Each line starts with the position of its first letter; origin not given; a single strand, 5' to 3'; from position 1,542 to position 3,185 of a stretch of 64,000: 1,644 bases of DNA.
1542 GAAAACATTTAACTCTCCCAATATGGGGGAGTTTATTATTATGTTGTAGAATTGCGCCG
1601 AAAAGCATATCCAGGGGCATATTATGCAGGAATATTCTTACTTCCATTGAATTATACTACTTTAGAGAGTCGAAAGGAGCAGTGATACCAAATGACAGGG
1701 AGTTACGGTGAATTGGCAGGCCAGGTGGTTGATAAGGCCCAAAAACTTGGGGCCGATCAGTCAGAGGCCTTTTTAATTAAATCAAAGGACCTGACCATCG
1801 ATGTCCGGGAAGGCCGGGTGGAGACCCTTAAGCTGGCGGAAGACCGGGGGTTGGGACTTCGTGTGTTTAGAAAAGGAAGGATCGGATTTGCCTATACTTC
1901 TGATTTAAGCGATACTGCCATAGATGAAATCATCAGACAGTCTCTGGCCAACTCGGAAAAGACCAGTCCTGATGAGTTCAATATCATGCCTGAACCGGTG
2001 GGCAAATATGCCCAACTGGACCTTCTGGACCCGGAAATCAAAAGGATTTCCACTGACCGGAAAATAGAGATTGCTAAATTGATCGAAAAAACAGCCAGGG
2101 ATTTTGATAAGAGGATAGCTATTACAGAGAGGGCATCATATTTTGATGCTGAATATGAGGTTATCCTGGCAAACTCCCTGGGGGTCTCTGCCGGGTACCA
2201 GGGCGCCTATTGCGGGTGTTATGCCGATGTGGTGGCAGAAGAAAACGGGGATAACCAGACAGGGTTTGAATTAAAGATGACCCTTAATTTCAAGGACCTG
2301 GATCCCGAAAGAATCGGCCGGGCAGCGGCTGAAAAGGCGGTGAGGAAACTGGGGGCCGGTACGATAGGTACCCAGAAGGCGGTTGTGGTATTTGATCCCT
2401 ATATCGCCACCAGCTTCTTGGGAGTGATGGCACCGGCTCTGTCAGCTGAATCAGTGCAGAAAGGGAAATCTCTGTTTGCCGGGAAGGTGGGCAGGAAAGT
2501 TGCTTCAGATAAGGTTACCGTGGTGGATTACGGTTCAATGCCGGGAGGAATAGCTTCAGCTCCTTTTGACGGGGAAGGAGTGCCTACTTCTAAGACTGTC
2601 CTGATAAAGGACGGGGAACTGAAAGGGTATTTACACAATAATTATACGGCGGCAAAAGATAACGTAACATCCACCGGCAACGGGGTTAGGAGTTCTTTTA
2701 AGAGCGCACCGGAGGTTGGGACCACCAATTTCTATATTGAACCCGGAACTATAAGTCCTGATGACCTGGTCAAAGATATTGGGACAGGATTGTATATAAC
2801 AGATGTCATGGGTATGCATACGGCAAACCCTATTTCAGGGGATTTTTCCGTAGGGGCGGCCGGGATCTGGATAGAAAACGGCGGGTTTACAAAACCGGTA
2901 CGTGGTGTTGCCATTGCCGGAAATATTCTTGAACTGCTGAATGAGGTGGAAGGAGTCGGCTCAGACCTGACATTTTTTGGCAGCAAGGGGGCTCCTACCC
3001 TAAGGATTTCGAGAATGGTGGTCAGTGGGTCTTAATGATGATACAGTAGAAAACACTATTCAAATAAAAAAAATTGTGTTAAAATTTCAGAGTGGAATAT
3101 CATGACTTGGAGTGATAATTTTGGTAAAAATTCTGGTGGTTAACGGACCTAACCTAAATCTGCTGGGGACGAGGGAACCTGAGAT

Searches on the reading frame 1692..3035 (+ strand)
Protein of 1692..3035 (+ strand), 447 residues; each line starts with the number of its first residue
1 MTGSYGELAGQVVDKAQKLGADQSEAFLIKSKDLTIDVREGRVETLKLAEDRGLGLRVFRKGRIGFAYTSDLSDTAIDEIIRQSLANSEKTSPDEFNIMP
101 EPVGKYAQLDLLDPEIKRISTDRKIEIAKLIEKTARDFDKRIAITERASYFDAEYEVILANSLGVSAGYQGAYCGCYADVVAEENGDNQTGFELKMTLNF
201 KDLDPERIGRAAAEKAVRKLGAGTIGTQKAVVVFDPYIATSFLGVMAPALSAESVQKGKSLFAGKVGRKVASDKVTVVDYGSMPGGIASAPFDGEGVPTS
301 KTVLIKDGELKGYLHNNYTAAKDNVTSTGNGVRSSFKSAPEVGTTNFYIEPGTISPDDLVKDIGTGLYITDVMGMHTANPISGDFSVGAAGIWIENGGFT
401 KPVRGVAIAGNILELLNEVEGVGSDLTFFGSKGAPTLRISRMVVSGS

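Call 71: find_encoding_contigs(protein=window:1692-3035:+, flank=10000, max_places=1)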
Protein window:1692-3035:+ (447 aa): 3 contigs read that carry it; 1 place shown.
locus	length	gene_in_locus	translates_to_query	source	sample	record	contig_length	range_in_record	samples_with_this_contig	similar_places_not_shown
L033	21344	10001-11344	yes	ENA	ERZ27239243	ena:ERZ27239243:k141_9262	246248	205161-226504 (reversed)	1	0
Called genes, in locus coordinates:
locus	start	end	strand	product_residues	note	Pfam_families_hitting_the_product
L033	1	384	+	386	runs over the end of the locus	PF01264:Chorismate_synt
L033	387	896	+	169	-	PF02224:Cytidylate_kin (faint), PF13238:AAA_18, PF13671:AAA_33 (weak), PF01202:SKI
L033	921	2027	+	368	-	PF00465:Fe-ADH, PF13685:Fe-ADH_2, PF01761:DHQ_synthase, PF24621:DHQS_C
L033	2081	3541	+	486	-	PF01523:PmbA_TldD_1st, PF19290:PmbA_TldD_2nd, PF19289:PmbA_TldD_3rd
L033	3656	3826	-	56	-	-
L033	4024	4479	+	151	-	PF00583:Acetyltransf_1, PF13673:Acetyltransf_10 (weak), PF13508:Acetyltransf_7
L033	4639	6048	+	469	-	PF00989:PAS (weak), PF08448:PAS_4, PF13596:PAS_10, PF01590:GAF, PF13185:GAF_2, PF13492:GAF_3, PF00990:GGDEF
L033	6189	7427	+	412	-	PF07833:Cu_amine_oxidN1, PF20316:DUF6612 (faint)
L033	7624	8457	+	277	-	-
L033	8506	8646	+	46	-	-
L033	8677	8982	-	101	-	PF02627:CMD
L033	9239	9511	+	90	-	PF02604:PhdYeFM_antitox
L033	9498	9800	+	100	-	PF05016:ParE_toxin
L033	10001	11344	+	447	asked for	PF01523:PmbA_TldD_1st, PF19290:PmbA_TldD_2nd, PF19289:PmbA_TldD_3rd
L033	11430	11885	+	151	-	PF01220:DHquinase_II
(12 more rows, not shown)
